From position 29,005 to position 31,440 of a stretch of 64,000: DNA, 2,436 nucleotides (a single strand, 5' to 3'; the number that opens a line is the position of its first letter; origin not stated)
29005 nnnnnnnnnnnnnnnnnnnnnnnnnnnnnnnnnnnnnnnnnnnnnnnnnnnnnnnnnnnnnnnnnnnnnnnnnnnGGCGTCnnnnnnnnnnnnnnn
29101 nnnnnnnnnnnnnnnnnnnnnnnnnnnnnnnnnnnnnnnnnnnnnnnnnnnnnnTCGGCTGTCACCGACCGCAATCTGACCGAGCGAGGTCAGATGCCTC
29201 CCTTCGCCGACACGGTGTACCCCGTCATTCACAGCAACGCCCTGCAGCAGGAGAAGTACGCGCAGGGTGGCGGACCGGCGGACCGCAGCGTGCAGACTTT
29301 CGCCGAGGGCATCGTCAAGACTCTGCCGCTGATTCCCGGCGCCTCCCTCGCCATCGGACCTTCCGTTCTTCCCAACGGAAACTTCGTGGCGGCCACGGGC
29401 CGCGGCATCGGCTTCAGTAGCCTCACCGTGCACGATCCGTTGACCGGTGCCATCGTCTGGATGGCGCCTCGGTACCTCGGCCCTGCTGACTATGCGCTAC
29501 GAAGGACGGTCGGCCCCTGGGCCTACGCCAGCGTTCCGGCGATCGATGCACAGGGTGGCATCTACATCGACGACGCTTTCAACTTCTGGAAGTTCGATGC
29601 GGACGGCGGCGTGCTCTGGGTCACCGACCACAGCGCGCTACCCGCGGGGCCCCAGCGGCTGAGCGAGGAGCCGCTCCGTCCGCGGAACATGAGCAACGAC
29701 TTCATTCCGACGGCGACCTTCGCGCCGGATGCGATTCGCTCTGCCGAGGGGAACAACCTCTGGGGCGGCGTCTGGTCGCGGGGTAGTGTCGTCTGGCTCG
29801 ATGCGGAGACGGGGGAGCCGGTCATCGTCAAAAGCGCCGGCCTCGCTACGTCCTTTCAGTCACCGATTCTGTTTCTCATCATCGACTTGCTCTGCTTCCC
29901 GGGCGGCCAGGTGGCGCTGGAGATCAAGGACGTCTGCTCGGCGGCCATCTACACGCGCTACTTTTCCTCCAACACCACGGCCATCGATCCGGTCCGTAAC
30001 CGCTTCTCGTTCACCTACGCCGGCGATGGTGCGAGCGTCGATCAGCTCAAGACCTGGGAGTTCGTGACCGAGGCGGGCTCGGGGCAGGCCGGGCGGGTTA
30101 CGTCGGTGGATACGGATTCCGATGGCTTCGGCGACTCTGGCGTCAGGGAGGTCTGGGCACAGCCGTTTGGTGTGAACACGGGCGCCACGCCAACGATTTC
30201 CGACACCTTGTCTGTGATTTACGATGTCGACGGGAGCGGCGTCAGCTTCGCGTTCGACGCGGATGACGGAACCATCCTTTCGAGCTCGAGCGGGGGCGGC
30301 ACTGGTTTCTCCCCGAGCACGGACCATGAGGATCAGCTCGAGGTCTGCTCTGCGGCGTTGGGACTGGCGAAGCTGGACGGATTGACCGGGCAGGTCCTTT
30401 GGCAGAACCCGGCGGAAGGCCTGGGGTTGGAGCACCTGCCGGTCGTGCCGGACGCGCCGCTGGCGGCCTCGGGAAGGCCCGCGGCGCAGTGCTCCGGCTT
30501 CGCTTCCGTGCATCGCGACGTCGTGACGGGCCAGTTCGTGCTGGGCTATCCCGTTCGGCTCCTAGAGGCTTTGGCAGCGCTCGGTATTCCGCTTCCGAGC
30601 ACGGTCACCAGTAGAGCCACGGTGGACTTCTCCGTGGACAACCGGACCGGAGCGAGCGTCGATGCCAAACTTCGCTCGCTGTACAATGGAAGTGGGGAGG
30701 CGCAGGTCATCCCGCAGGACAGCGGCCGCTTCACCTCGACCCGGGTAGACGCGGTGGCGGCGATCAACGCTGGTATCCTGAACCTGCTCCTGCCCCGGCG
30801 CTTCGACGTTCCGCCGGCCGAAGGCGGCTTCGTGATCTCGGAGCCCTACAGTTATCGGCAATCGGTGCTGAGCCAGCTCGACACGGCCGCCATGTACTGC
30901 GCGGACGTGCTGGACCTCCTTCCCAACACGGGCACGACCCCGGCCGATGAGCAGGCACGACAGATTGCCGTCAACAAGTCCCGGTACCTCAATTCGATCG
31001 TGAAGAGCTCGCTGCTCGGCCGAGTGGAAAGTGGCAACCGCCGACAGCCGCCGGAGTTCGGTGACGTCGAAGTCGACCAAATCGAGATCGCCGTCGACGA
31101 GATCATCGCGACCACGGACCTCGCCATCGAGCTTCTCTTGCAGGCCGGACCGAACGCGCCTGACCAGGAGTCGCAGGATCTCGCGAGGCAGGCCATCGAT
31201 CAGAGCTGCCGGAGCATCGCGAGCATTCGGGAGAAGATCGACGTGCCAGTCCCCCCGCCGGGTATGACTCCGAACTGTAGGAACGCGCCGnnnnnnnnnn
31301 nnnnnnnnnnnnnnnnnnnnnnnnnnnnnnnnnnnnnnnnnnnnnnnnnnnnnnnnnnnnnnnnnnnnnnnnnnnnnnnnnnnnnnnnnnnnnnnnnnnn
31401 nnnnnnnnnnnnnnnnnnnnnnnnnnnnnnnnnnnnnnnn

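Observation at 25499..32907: Two giant secreted paralogues share a roughly 700-aa module I cannot assign to any family; one copy is fused to a PQQ-dehydrogenase propeller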

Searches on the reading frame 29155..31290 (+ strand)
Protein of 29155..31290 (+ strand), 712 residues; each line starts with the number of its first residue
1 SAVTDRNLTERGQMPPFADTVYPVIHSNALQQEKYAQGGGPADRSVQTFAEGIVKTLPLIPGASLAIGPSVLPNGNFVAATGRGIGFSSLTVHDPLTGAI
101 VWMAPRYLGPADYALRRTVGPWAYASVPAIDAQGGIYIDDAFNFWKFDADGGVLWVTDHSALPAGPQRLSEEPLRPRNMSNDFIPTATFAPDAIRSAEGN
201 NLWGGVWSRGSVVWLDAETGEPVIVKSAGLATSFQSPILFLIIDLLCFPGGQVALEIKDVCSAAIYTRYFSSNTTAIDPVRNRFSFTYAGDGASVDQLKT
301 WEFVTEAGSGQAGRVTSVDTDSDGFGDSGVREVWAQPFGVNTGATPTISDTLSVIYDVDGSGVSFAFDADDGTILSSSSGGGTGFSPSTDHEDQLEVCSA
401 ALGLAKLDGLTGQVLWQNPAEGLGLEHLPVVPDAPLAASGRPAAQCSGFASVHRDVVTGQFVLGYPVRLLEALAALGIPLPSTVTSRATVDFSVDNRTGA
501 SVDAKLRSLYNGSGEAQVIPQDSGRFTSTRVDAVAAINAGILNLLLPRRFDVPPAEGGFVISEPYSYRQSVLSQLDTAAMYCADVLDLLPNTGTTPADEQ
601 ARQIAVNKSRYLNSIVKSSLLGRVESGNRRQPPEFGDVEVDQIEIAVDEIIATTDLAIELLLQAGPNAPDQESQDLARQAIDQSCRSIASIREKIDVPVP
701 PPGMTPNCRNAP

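Call 13: find_homologous_proteins(query=window:29155-31275:+)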
Query window:29155-31275:+ (707 aa): 6 proteins with E <= 0.001 among 8000 candidates.
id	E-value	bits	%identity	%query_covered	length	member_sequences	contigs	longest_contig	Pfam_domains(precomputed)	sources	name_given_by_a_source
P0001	8.9e-216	737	53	97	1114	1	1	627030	PF00526.24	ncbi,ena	-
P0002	2.8e-215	735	53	97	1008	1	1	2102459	PF04755.19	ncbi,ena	-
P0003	2.3e-213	729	55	89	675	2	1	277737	-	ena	-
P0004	6.7e-204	697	49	98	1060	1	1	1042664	-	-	-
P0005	1.3e-203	696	49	97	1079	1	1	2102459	-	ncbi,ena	-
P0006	3.6e-139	483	51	62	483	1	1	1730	-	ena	-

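Call 16: find_encoding_contigs(protein=P0001, flank=10000, max_places=4)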
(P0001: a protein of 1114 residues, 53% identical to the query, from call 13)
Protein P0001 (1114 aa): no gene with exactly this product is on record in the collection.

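Call 17: find_encoding_contigs(protein=P0002, flank=10000, max_places=4)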
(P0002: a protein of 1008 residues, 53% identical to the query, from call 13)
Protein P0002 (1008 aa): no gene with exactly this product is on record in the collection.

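Call 18: find_encoding_contigs(protein=P0005, flank=10000, max_places=4)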
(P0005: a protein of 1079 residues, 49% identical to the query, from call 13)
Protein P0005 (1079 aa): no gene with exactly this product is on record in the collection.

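Call 23: find_related_loci(query=A2, collection=genome_contigs, flank=10000)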
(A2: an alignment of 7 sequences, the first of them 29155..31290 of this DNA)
Query A2 (712 aa) in genome_contigs; peptide patterns used: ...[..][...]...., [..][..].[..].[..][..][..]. (x = any residue, [..] = any of these).
32 stretches matched a pattern, but none encodes a relative of the query by tblastn (E <= 1e-3).

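Call 24: search_solved_structures(query=A2, max_evalue=10)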
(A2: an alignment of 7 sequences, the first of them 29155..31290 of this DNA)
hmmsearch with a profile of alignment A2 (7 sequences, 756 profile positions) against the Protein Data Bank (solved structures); distinct sequences matched with E-value up to 10: 15.
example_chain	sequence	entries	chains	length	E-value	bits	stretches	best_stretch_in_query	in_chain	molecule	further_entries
7nri_B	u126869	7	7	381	0.0066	17.8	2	358-460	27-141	Outer membrane protein assembly factor BamB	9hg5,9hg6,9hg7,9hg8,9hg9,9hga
2yh3_A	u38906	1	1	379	0.0094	17.3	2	358-460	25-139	LIPOPROTEIN YFGL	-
6lyq_B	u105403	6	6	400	0.0097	17.3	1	358-460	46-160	Outer membrane protein assembly factor BamB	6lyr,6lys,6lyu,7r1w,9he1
5ayw_B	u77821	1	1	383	0.011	17.1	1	358-460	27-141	Outer membrane protein assembly factor BamB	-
8spr_B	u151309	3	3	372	0.014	16.8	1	358-460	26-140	Outer membrane protein assembly factor BamB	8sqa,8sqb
28jl_B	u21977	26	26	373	0.014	16.7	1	358-460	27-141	Outer membrane protein assembly factor BamB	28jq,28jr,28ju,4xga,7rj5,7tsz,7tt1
3q7m_A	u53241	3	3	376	0.015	16.6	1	358-460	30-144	Lipoprotein yfgL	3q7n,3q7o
3prw_A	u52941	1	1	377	0.015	16.6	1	358-460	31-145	Lipoprotein yfgL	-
5ljo_B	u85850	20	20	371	0.016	16.6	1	358-460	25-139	Outer membrane protein assembly factor BamB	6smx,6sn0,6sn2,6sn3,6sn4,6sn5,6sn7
8adg_B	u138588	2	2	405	0.016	16.5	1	358-460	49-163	Outer membrane protein assembly factor BamB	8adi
3q54_A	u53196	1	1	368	0.018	16.4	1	358-460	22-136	Outer membrane assembly lipoprotein YfgL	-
5d0o_B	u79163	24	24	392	0.019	16.3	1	358-460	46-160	Outer membrane protein assembly factor BamB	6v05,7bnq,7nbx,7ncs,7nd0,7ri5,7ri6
3p1l_A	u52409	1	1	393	0.019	16.3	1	358-460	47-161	Lipoprotein yfgL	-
4pk1_A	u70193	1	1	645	0.057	14.7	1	358-460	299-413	Chimera protein of Outer membrane protein assembly factors BamA and BamB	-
8orr_AAA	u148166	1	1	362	1.2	10.4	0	358-465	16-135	Outer membrane protein assembly factor BamB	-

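Call 25: find_homologous_proteins(query=A2, max_evalue=0.1)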
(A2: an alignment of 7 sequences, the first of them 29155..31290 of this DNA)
Query A2 (7 sequences) (712 aa, profile of the alignment): 8 proteins with E <= 0.1 among 8000 candidates.
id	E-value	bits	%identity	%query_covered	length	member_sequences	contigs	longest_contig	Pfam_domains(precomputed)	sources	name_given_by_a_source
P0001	0.0e+0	1519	53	96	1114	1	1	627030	PF00526.24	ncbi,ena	-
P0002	0.0e+0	1516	53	96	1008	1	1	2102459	PF04755.19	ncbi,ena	-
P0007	0.0e+0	1496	52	96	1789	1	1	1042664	PF00526.24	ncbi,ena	-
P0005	0.0e+0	1453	49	96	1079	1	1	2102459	-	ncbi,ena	-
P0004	0.0e+0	1445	49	97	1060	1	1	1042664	-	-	-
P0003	0.0e+0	1443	55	88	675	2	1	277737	-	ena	-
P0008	0.0e+0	1087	47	95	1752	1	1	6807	PF00526.24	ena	-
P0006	1.2e-275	935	51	62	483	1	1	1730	-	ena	-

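Call 38: search_protein_representatives(alignment_id=A2)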
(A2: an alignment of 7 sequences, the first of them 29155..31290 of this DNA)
Query: 7 sequences, 756 profile positions. Proteins with E-value up to 0.001 (for the whole library): 70; up to 1e-10: 25; up to 1e-30: 7. The best 70 are listed.
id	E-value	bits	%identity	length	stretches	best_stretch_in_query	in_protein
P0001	0.0e+00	1519.0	-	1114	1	1-750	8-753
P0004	0.0e+00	1445.0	-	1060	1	2-748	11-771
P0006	3.9e-276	934.5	-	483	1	1-465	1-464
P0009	1.4e-79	284.6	-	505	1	487-750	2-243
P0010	1.5e-75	271.3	-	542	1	487-743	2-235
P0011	9.6e-56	205.8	-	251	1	4-160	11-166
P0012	7.4e-34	133.5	-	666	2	271-727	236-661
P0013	3.8e-20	88.1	-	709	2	354-598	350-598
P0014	1.2e-19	86.4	-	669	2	347-609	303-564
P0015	1.1e-18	83.3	-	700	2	350-654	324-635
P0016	1.3e-18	83.0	-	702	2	329-612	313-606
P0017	7.0e-17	77.3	-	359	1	397-746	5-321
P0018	1.4e-15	73.0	-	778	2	345-604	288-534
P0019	6.5e-15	70.8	-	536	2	350-512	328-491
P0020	2.3e-14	69.0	-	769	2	364-727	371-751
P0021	3.1e-13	65.3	-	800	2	351-613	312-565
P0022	4.3e-13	64.8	-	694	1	364-630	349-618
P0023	9.4e-13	63.7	-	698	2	16-179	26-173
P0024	1.5e-12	63.0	-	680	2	2-186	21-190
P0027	2.1e-11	59.2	-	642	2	355-568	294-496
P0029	6.2e-11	57.7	-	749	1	349-660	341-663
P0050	6.8e-07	44.3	-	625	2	357-601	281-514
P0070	2.9e-04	35.6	-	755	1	16-556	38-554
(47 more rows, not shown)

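Call 40: predict_structure(alignment_id=A3)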
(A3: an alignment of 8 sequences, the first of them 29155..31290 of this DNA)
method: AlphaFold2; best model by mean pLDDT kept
length: 712 residues; sequences in the alignment: 8
mean_pLDDT: 41.7   pTM: 0.37
mean pLDDT of the five models: 41.7, 40.6, 39.7, 37.0, 35.3
residues with pLDDT >= 90: 0; 70-90: 85; 50-70: 143; < 50: 484
segments of 3 or more residues with pLDDT < 50: 1-89, 91-128, 140-143, 149-153, 156-186, 208-210, 228-276, 289-296, 319-327, 338-369, 374-566, 665-667, 698-712
pLDDT, mean of each block of 10 residues (from residue 1): 24 22 23 28 29 26 27 40 38 40 37 33 39 53 49 44 28 23 44 73 57 61 52 25 32 26 25 43 54 45 77 65 43 57 31 31 40 40 22 29 35 37 27 21 21 20 25 33 24 30 28 22 23 31 31 23 43 67 70 56 60 57 60 71 79 79 59 81 85 63 29 25
secondary structure, 60 per line:
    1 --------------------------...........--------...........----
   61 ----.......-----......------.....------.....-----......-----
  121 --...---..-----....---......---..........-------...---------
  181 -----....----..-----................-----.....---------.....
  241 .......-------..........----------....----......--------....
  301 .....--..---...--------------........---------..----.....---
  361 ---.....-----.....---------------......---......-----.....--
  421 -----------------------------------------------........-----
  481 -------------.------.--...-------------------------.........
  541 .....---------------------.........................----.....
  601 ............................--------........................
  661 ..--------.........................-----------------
elements in order (helices of 4 or more, strands of 3 or more residues): H27-37 H46-56 E65-71 E77-82 E89-93 E100-104 H110-115 E136-139 E143-148 E152-158 E186-189 E201-207 E211-216 E222-226 H236-247 H255-264 E275-278 E283-288 E297-305 E313-315 E330-337 E353-357 E364-368 E374-378 E394-399 E403-408 E414-418 H468-475 H532-545 H567-591 H596-628 H637-662 H671-695

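Call 41: search_protein_families(library=pfam, alignment_id=A4, max_evalue=0.001)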
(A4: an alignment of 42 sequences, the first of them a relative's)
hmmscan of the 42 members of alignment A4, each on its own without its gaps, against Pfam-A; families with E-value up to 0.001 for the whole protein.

A. member 1, P0012 (666 aa): 3 families
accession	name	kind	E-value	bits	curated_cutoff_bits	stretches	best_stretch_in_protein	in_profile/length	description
PF13360.13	PQQ_2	-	1.7e-12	48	27.6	1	105-213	3-94/233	Outer membrane protein assembly factor BamB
PF13570.13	Beta-prop_ACSF4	-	0.00023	21.1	133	0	308-357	39-88/329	Beta-alanine-activating enzyme, beta-propeller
PF01011.28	PQQ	-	0.00077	18.7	26.7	0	102-168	494-561/595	Glucose/ethanol/alcohol dehydrogenase, beta-propeller domain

B. families by the number of members that match (of 42 scanned): 20 families
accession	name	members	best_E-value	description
PF13360.13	PQQ_2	37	1.2e-57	Outer membrane protein assembly factor BamB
PF13570.13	Beta-prop_ACSF4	26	1.4e-81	Beta-alanine-activating enzyme, beta-propeller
PF01011.28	PQQ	4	2.7e-17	Glucose/ethanol/alcohol dehydrogenase, beta-propeller domain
PF04151.21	PPC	1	1.3e-40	Bacterial pre-peptidase C-terminal domain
PF08308.17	PEGA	1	8e-20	PEGA domain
PF17164.10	DUF5122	1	6e-14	Domain of unknown function (DUF5122) beta-propeller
PF00526.23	Dicty_CTDC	1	2.4e-10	Dictyostelium (slime mold) repeat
PF00400.38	WD40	1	5.1e-09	WD domain, G-beta repeat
PF23414.1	Beta-prop_EML_2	1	1.1e-08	Echinoderm microtubule-associated protein second beta-propeller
PF00717.28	Peptidase_S24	1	5.9e-08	Peptidase S24-like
PF24807.1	WD40_CDC20-Fz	1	1.7e-07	CDC20/Fizzy WD40 domain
PF07676.18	PD40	1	6.9e-07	WD40-like Beta Propeller Repeat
PF23623.1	GBD_IRG7_N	1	3.3e-06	IRG7 N-terminal galactose binding domain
PF17820.7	PDZ_6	1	4.1e-06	PDZ domain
PF25293.1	Beta-prop_EMC1_N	1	1.5e-05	EMC1 N-terminal beta-propeller domain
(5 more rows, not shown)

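Call 45: find_homologous_proteins(query=A6, max_evalue=0.001)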
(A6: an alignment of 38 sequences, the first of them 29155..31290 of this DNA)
Query A6 (38 sequences) (712 aa, profile of the alignment): 52 proteins with E <= 0.001 among 8000 candidates.
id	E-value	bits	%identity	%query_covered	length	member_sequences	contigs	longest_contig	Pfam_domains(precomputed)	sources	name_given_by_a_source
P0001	8.0e-160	551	53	96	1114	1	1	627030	PF00526.24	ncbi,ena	-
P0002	2.5e-157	543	53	96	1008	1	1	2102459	PF04755.19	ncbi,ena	-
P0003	2.8e-156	540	55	88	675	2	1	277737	-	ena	-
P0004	4.8e-152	526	49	97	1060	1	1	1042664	-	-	-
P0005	3.7e-148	513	51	93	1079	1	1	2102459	-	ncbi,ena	-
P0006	4.2e-107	377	51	62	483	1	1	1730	-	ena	-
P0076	3.6e-20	90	30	6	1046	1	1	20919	PF01011.29,PF07774.20,PF13360.14,PF13570.14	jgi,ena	-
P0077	3.1e-17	80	41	3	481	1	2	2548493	PF01011.29,PF13360.14,PF13570.14,PF25293.2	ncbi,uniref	ncbi:PQQ-binding-like beta-propeller repeat protein [Litorimonas sp. RW-G-Af-16]|uniref:outer membra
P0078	2.2e-15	74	22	7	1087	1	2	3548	PF01011.29,PF13360.14,PF13205.13,PF13570.14,PF25293.2,PF18911.7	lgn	-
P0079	5.3e-14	70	45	4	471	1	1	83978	PF01011.29,PF13360.14,PF13570.14,PF25293.2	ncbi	ncbi:MAG: PQQ-binding-like beta-propeller repeat protein [Glycocaulis sp.]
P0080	2.9e-11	61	47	2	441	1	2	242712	PF01011.29,PF13360.14,PF13570.14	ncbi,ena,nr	ncbi:MAG: PQQ-like beta-propeller repeat protein [Rhodobacteraceae bacterium]|nr:PQQ-like beta-prope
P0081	4.3e-11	60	60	2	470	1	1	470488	PF01011.29,PF07774.20,PF13360.14,PF13570.14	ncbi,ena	-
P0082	2.8e-10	57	28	21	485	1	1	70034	PF01011.29,PF07774.20,PF13360.14,PF13570.14,PF25293.2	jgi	-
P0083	2.9e-10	57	28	9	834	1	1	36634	PF01011.29,PF13360.14,PF25292.1,PF13570.14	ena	-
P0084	4.7e-10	57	56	3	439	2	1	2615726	PF01011.29,PF13360.14,PF13570.14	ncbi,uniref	ncbi:PQQ-binding-like beta-propeller repeat protein [Jannaschia sp. KMU-145]|uniref:outer membrane p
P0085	9.0e-10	56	53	2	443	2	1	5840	PF01011.29,PF13360.14,PF13570.14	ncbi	ncbi:MAG: PQQ-binding-like beta-propeller repeat protein [Pseudomonadota bacterium]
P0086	1.0e-8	52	34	10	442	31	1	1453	PF01011.29,PF13360.14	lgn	-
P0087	8.2e-8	49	27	13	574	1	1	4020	PF01011.29,PF13360.14,PF13570.14,PF25293.2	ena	-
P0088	8.6e-8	49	28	13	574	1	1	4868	PF01011.29,PF13360.14,PF13570.14,PF25293.2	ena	-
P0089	9.2e-8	49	28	13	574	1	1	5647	PF01011.29,PF13360.14,PF13570.14,PF25293.2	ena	-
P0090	1.8e-7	48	28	13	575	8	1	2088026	PF01011.29,PF13360.14,PF13570.14,PF25293.2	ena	-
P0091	2.1e-7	48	-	-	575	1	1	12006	PF01011.29,PF13360.14,PF13570.14,PF25293.2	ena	-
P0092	2.2e-7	48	-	-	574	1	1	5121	PF01011.29,PF13360.14,PF13570.14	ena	-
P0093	2.2e-7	48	-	-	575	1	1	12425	PF01011.29,PF13360.14,PF13570.14,PF25293.2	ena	-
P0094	2.3e-7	48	-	-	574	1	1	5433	PF01011.29,PF13360.14,PF13570.14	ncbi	-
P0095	2.8e-7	47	29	13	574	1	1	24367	PF01011.29,PF13360.14,PF13570.14,PF25293.2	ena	-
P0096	6.5e-7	46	26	13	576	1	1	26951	PF01011.29,PF13360.14,PF13570.14,PF25293.2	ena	-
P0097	7.6e-7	46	27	13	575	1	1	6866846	PF01011.29,PF13360.14,PF13570.14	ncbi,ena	-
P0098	7.9e-7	46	26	13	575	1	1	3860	PF01011.29,PF13360.14,PF13570.14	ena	-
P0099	8.7e-7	46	27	13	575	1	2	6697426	PF01011.29,PF13360.14,PF13570.14,PF25293.2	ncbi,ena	-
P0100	1.8e-6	45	27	13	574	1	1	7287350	PF01011.29,PF13360.14,PF13570.14,PF25293.2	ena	-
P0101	2.4e-6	44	26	13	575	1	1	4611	PF01011.29,PF13360.14,PF13570.14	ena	-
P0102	5.7e-6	43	27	13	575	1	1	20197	PF01011.29,PF13360.14,PF13570.14,PF25293.2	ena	-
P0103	1.1e-5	42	22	8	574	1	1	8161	PF01011.29,PF13360.14,PF13570.14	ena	-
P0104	1.2e-5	42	26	13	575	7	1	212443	PF01011.29,PF13360.14,PF13570.14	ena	-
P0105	1.3e-5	42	23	8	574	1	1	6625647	PF01011.29,PF13360.14,PF13570.14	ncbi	-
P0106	4.0e-5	40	29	6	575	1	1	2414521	PF01011.29,PF13360.14,PF13570.14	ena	-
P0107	4.1e-5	40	-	-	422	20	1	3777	PF01011.29,PF13360.14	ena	-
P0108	4.3e-5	40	27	13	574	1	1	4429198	PF01011.29,PF13360.14,PF13570.14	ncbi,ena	-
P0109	4.6e-5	40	23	8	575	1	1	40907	PF01011.29,PF13360.14,PF13570.14,PF25293.2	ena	-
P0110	4.7e-5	40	28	13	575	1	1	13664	PF01011.29,PF13360.14,PF13570.14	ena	-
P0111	5.6e-5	40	26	19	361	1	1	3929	PF01011.29,PF07774.20,PF13360.14,PF20067.6,PF13570.14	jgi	jgi:outer membrane protein assembly factor BamB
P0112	6.2e-5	40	48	5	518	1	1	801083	PF01011.29,PF13360.14,PF13570.14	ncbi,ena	-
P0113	6.4e-5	40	29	6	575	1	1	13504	PF01011.29,PF13360.14,PF13570.14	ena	-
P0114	8.6e-5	39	27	13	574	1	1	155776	PF01011.29,PF13360.14,PF13570.14,PF25293.2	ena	-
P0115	1.8e-4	38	27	13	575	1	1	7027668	PF01011.29,PF13360.14,PF13570.14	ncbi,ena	-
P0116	3.0e-4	37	27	13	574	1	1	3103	PF01011.29,PF13360.14,PF13570.14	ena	-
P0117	3.1e-4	37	31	8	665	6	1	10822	PF01011.29,PF13360.14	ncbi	ncbi:MAG TPA: pyrroloquinoline quinone-dependent dehydrogenase, partial [Gammaproteobacteria bacteri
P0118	3.7e-4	37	27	13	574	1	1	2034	PF01011.29,PF13360.14,PF13570.14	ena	-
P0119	4.2e-4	37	33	11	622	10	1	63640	PF01011.29,PF07774.20,PF13360.14,PF13570.14,PF13442.12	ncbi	-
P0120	5.9e-4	36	27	13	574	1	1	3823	PF01011.29,PF13360.14,PF13570.14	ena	-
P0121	7.2e-4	36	27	13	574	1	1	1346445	PF01011.29,PF13360.14,PF13570.14,PF25293.2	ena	-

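Call 48: find_encoding_contigs(protein=P0012, flank=8000, max_places=3)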
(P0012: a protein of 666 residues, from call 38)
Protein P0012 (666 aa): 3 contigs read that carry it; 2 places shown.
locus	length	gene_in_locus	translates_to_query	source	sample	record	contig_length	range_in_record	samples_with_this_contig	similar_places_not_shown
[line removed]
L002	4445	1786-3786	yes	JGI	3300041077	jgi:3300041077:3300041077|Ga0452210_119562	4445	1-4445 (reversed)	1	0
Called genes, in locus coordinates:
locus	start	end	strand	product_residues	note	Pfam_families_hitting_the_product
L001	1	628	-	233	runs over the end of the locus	PF17820:PDZ_6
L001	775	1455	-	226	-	-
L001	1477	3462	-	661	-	PF13360:PQQ_2 (weak)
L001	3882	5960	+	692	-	PF12228:DUF3604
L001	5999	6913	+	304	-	PF13145:Rotamase_2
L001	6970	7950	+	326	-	PF13795:HupE_UreJ_2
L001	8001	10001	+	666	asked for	PF13360:PQQ_2 (weak)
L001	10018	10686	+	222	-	-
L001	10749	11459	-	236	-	PF01346:FKBP_N (weak), PF00254:FKBP_C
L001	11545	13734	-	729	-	-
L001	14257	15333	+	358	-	PF13565:HTH_32 (weak), PF13683:rve_3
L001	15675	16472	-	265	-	PF01048:PNP_UDP_1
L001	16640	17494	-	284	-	PF00296:Bac_luciferase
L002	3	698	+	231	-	?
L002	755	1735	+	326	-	PF13795:HupE_UreJ_2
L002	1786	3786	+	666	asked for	PF13360:PQQ_2 (weak)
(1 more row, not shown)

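Call 49: find_encoding_contigs(protein=P0013, flank=8000, max_places=2)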
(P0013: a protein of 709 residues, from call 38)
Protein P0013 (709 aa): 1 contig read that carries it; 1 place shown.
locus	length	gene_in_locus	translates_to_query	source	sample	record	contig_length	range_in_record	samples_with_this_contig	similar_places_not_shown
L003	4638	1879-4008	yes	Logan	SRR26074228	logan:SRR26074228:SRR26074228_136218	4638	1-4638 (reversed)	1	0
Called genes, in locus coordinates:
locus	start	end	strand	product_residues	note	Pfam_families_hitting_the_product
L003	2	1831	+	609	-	?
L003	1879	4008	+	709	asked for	PF13360:PQQ_2 (weak)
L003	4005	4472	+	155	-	-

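Call 50: find_encoding_contigs(protein=P0020, flank=8000, max_places=2)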
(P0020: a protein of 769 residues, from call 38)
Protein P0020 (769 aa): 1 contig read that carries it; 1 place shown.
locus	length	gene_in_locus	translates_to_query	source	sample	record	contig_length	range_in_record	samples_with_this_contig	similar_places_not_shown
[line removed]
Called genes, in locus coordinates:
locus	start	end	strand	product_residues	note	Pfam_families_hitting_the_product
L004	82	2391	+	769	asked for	-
